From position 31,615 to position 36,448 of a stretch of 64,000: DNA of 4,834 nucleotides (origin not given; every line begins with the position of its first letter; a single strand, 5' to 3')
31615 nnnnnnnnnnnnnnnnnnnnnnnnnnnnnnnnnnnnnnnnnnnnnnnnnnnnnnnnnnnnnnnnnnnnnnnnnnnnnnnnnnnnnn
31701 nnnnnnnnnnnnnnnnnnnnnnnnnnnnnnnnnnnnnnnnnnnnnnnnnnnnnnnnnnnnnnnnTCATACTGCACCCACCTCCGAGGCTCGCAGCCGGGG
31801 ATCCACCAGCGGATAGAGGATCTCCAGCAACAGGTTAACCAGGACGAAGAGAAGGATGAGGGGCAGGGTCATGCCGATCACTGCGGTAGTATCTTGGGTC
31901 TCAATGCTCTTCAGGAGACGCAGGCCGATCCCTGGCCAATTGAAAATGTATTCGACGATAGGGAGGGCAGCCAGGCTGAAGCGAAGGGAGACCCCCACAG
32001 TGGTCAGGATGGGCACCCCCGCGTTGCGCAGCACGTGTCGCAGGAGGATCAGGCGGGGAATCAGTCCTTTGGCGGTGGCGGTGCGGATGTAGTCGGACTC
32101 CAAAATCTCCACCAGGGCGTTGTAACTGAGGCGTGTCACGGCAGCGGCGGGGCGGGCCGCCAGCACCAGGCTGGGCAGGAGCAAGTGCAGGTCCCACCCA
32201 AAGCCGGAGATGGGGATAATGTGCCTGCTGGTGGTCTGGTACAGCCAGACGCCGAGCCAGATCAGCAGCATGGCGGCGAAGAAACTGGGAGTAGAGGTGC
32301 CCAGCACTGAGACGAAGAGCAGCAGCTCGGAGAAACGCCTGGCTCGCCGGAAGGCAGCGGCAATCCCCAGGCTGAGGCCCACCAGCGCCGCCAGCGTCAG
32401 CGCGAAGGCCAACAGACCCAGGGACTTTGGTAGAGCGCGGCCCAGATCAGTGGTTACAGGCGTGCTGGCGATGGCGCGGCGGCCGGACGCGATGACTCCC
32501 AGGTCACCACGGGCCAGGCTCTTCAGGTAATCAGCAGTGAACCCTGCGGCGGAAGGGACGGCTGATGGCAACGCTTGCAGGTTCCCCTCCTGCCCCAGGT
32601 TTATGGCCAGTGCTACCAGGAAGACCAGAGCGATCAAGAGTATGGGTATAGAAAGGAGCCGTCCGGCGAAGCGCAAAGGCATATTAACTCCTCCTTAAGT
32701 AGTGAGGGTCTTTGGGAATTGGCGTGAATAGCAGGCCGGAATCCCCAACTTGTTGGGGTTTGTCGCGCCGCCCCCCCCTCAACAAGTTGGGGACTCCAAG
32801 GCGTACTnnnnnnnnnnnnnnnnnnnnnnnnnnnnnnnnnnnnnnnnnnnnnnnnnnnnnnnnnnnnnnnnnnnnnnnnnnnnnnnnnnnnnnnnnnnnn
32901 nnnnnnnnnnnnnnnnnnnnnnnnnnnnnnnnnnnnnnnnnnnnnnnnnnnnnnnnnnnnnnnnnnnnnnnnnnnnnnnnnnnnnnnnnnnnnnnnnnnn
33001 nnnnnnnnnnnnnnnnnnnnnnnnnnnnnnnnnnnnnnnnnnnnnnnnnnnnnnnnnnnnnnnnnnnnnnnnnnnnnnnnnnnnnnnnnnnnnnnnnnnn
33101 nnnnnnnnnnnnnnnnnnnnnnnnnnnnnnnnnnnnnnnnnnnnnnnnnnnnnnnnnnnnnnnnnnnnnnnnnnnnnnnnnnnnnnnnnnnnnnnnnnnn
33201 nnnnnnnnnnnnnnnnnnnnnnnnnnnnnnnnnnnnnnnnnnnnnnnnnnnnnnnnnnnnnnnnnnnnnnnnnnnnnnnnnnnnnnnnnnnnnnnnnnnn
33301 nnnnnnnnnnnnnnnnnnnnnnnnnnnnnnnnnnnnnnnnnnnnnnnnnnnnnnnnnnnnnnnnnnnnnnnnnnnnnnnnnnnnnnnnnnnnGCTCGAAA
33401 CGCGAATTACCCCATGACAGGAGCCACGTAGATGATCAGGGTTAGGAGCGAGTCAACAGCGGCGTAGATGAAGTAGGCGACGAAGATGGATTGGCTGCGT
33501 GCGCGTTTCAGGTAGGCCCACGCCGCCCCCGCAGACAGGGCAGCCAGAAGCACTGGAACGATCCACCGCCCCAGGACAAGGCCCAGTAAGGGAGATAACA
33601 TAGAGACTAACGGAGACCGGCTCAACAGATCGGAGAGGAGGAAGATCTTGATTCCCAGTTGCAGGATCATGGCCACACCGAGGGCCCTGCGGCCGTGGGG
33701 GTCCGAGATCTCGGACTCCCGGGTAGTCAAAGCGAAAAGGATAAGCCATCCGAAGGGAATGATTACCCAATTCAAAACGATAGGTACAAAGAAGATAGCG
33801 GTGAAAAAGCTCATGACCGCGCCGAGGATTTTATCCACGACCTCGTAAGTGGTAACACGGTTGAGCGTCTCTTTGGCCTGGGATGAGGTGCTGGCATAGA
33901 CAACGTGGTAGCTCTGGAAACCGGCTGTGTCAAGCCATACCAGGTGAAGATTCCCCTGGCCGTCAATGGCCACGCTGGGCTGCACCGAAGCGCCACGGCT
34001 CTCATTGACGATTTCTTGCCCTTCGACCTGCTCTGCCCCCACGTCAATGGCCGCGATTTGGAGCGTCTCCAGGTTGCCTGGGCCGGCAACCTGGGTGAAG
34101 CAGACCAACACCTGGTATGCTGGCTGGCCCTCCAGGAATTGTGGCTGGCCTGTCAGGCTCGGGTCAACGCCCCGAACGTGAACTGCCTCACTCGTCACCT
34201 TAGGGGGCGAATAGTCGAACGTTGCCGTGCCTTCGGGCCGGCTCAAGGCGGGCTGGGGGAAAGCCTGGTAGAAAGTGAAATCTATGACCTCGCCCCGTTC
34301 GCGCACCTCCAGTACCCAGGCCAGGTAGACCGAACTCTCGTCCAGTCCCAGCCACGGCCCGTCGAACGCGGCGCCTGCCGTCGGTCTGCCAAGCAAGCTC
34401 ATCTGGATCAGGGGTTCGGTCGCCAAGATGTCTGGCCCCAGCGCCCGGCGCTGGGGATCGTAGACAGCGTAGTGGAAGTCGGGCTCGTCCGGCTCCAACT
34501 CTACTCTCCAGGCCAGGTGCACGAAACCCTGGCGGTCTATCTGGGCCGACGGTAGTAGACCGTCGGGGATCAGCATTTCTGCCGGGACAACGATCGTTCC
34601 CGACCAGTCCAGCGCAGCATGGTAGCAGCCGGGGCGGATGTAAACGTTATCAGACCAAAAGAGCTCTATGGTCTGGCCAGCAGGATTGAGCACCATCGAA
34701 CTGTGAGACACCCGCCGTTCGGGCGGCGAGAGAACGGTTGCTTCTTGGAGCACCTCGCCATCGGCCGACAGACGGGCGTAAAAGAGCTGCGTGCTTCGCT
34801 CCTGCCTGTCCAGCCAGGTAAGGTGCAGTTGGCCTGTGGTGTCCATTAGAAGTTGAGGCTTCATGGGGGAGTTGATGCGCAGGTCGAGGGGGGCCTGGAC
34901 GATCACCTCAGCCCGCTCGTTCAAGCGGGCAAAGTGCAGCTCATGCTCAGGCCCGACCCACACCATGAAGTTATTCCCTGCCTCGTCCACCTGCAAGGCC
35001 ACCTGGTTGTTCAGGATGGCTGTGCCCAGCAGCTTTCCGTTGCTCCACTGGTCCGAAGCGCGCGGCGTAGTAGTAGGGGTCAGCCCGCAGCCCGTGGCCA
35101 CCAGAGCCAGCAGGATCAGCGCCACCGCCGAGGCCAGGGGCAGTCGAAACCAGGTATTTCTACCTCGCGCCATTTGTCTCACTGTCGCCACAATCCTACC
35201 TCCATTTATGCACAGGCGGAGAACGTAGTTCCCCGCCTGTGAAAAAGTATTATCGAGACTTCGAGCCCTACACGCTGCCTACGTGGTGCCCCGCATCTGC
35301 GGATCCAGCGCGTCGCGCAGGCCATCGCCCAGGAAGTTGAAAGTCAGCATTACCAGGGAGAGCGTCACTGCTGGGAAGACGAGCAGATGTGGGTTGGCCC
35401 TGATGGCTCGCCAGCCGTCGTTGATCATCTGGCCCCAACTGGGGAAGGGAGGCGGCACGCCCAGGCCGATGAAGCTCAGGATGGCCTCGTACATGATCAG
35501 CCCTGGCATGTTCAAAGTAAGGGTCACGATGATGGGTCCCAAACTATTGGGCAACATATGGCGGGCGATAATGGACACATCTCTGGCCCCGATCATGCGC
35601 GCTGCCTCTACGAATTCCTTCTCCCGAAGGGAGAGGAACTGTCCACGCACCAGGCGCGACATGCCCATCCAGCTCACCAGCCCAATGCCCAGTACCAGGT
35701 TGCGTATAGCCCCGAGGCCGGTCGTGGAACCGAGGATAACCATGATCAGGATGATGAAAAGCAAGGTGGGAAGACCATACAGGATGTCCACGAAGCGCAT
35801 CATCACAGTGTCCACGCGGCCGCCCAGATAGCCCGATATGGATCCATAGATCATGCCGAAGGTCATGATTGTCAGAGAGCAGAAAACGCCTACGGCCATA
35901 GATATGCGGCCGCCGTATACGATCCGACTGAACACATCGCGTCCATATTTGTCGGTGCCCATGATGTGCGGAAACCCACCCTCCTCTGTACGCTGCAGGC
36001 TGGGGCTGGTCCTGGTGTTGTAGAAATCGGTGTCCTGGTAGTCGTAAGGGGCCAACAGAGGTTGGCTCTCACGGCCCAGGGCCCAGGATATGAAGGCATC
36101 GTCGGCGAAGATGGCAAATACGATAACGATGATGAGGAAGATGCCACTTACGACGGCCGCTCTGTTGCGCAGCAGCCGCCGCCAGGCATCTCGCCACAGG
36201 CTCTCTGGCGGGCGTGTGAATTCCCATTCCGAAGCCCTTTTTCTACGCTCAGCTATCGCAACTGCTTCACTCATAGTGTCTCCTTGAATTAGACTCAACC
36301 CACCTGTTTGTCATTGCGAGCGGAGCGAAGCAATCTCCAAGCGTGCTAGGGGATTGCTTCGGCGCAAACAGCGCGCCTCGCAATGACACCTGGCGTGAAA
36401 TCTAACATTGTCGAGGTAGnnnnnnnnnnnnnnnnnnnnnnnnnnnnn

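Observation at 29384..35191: Opp-like transporter whose permease carries a dead M28 peptidase domain and that has no binding protein or ATPase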

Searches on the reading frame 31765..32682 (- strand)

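Call 4: search_protein_families(library=pfam, proteins=[window:31765-32682:-], max_evalue=0.01)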
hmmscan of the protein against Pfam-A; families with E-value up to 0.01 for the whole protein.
window:31765-32682:- (305 aa): 1 family
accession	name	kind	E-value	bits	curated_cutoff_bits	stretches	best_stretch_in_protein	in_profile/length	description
PF00528.27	BPD_transp_1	-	2.2e-32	112.7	26.4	1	102-298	1-183/184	Binding-protein-dependent transport system inner membrane component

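Call 19: search_protein_families(library=ncbifam, proteins=[window:31765-32682:-], max_evalue=0.01)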
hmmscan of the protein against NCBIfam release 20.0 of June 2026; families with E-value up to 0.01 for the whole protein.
window:31765-32682:- (305 aa): 14 families
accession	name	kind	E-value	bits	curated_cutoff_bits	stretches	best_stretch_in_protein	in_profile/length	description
NF045470.1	Opp2B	equivalog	3.2e-46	157.9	350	1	51-298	63-300/300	nickel ABC transporter permease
NF045471.1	Opp3B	equivalog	9.1e-44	150.1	480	1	50-300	64-305/308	oligopeptide ABC transporter permease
NF011661.0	PRK15081.1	equivalog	1.6e-40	139.5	463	1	50-298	66-304/306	glutathione ABC transporter permease GsiC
TIGR02789.1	nickel_nikB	equivalog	7.3e-39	134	447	1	67-301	81-310/314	nickel ABC transporter permease subunit NikB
NF045469.1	Opp1B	equivalog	4.3e-36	125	380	1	67-298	82-307/307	nickel/cobalt ABC transporter permease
NF007677.0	PRK10352.1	equivalog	6.8e-35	120.6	433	1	67-301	81-310/314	nickel ABC transporter permease subunit NikB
NF045472.1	Opp4B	equivalog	4.6e-33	114.8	450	1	51-298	68-319/319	oligopeptide ABC transporter permease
NF008161.0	PRK10914.1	equivalog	8.4e-33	113.9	590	2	165-299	203-337/339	dipeptide ABC transporter permease DppB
NF007008.0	PRK09471.1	equivalog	8.2e-32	110.9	388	1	50-298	64-305/306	oligopeptide ABC transporter permease OppB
NF011690.0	PRK15110.1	equivalog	1.3e-28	100.4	432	2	146-295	165-311/321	putrescine export ABC transporter permease SapB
NF043081.1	MMSYN1_0165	equivalog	6.5e-24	84.7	350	1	61-298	151-385/388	oligopeptide ABC transporter permease OppB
NF011712.0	PRK15133.1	subfamily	2.3e-16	59.7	445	1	72-297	121-359/364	microcin C ABC transporter permease YejB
NF011596.0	PRK15021.1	subfamily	6.9e-05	22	439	1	193-247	229-283/341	microcin C ABC transporter permease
NF045473.1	Opp1C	equivalog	0.0029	17.1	350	0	155-230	122-193/267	nickel/cobalt ABC transporter permease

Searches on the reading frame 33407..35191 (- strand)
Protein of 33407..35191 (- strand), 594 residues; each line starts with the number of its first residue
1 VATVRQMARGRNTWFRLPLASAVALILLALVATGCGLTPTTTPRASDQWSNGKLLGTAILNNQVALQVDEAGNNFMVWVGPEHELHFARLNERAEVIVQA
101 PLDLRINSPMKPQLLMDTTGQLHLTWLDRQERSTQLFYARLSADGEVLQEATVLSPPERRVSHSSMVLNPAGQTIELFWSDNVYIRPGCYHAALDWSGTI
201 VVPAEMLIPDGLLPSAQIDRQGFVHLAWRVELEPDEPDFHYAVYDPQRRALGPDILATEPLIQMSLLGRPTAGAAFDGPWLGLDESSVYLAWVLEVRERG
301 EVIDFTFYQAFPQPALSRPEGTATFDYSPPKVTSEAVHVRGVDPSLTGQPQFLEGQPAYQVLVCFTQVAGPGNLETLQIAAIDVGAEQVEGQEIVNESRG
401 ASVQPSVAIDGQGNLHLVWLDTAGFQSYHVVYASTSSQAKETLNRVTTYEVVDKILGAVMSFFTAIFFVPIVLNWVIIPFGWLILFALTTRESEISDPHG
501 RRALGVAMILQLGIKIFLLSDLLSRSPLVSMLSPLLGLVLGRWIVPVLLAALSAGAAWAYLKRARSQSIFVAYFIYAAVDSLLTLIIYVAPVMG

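Call 4: search_protein_families(library=pfam, proteins=[window:33407-35191:-], max_evalue=0.01)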
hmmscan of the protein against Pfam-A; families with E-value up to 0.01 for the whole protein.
window:33407-35191:- (594 aa): 0 families

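Call 19: search_protein_families(library=ncbifam, proteins=[window:33407-35191:-], max_evalue=0.01)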
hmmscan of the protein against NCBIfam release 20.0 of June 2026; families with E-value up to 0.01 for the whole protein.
window:33407-35191:- (594 aa): 1 family
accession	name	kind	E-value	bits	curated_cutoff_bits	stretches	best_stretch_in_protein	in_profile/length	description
NF053835.1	PDIAV_lipo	equivalog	4.8e-09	36.1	90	2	23-139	9-120/458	PDIAV motif-containing lipoprotein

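Call 64: predict_structure(alignment_id=A3)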
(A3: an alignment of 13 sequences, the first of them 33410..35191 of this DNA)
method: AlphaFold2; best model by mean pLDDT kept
length: 594 residues; sequences in the alignment: 13
mean_pLDDT: 72.3   pTM: 0.66
mean pLDDT of the five models: 72.3, 66.7, 63.5, 62.8, 60.0
residues with pLDDT >= 90: 125; 70-90: 240; 50-70: 139; < 50: 90
segments of 3 or more residues with pLDDT < 50: 1-44, 343-345, 370-375, 400-402, 447-473, 592-594
pLDDT, mean of each block of 10 residues (from residue 1): 31 36 41 29 55 81 86 92 93 92 89 92 93 89 93 81 91 92 77 95 92 90 92 80 91 86 63 75 86 74 77 76 72 75 50 59 55 54 71 61 72 85 66 86 58 40 43 60 73 71 80 73 58 59 74 76 65 72 63 42
secondary structure, 60 per line:
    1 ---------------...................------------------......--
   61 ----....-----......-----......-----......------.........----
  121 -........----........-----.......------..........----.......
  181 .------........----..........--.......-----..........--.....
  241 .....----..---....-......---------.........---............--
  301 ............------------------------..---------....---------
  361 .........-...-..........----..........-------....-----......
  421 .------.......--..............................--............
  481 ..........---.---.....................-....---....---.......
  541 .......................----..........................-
elements in order: H16-34 E53-58 E65-68 E74-79 E85-90 E96-101 E108-116 E122-129 E134-141 E147-153 E160-169 E174-181 E188-195 E200-209 E212-218 E224-233 E236-245 E255-258 H260-265 E275-283 E287-298 E301-312 E348-351 E361-369 E375-384 E389-398 E406-409 E415-421 E428-434 H437-466 H469-490 H498-518 H520-523 H527-530 H534-563 H569-593

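Call 67: fold_search(model_id=the predicted structure, library=pdb)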
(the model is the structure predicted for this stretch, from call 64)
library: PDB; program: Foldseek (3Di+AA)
matches with E <= 10: 1342; with E <= 0.001: 505
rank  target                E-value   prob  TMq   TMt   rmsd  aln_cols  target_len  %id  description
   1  6rg2_A                3.0e-11  1.00  0.39  0.63   6.4       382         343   14  Photorhabdus laumondii lectin PLL2 in complex with 3-O-methyl-D-glucose (released 2020-07-01)
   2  6rgg_B                4.3e-11  1.00  0.39  0.64   6.3       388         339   14  Photorhabdus laumondii lectin PLL2 in complex with O-methylated PGL-1-derived disaccharide (released 2020-07-01)
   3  5mxf                  5.8e-11  1.00  0.39  0.61   6.7       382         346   13  Photorhabdus asymbiotica lectin (PHL) in complex with alpha-methyl fucoside (released 2017-08-09)
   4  6rg2_B                5.8e-11  1.00  0.38  0.60   7.7       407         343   13  Photorhabdus laumondii lectin PLL2 in complex with 3-O-methyl-D-glucose (released 2020-07-01)
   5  8q82_A                8.4e-11  1.00  0.39  0.65   6.3       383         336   13  Photorhabdus laumondii lectin PLL4 in complex with alpha-methyl-fucoside (released 2025-03-05)
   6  5mxe                  1.1e-10  1.00  0.39  0.63   6.7       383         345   13  Photorhabdus asymbiotica lectin (PHL) in free form (released 2017-08-09)
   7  7esl                  1.2e-10  1.00  0.40  0.54   8.5       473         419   11  Crystal structure of a L-rhamnose-alpha-1,4-D-glucuronate lyase from Fusarium oxysporum 12S, N247A N-glycan free form (released 2021-08-04)
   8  6fhx_A                1.3e-10  1.00  0.39  0.63   6.8       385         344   14  Photorhabdus asymbiotica lectin (PHL) in complex with synthetic C-fucoside (released 2019-01-30)
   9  6byx_B                1.6e-10  1.00  0.38  0.45  11.2       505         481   10  Complex structure of LOR107 mutant (R259N) with tetrasaccharide substrate (released 2018-02-07)
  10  6rfz                  1.8e-10  1.00  0.39  0.63   6.6       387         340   14  Photorhabdus laumondii lectin PLL2 in complex with D-glucose (released 2020-07-01)
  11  5mxh                  1.9e-10  1.00  0.39  0.63   6.0       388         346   13  Photorhabdus asymbiotica lectin (PHL) in complex with D-galactose (released 2017-08-09)
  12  7esk_A                2.0e-10  1.00  0.42  0.56   7.4       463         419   11  Crystal structure of a L-rhamnose-alpha-1,4-D-glucuronate lyase from Fusarium oxysporum 12S, Ligand free form (released 2021-08-04)
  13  5mxg_A                2.3e-10  1.00  0.38  0.61   7.2       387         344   13  Photorhabdus asymbiotica lectin (PHL) in complex with blood group H trisaccharide (released 2017-08-09)
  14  7drq_B                3.1e-10  1.00  0.39  0.47  11.7       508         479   11  Crystal structure of polysaccharide lyase Uly1 (released 2021-03-31)
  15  6byt_A                4.3e-10  1.00  0.38  0.46  10.4       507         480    9  Complex structure of LOR107 mutant (R320) with tetrasaccharide substrate (released 2018-02-07)
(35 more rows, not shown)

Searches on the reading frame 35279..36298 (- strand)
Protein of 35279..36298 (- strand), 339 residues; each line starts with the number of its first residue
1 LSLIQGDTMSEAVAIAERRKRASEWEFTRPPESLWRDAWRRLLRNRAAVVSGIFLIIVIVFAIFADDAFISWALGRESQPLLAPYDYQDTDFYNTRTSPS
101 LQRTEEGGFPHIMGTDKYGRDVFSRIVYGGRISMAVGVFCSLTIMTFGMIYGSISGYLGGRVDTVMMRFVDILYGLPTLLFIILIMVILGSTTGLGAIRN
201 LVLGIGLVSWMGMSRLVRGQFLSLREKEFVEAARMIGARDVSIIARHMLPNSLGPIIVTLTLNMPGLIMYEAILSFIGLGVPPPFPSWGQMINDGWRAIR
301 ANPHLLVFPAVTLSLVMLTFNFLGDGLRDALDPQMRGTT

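Call 4: search_protein_families(library=pfam, proteins=[window:35279-36298:-], max_evalue=0.01)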
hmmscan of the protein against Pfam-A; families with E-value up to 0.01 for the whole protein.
window:35279-36298:- (339 aa): 2 families
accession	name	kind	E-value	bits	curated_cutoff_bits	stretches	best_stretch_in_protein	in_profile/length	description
PF00528.27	BPD_transp_1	-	2.8e-34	118.9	26.4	1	148-336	1-183/184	Binding-protein-dependent transport system inner membrane component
PF12911.12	OppC_N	-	5.3e-16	58.7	23.9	1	33-97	1-51/53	N-terminal TM domain of oligopeptide transport permease C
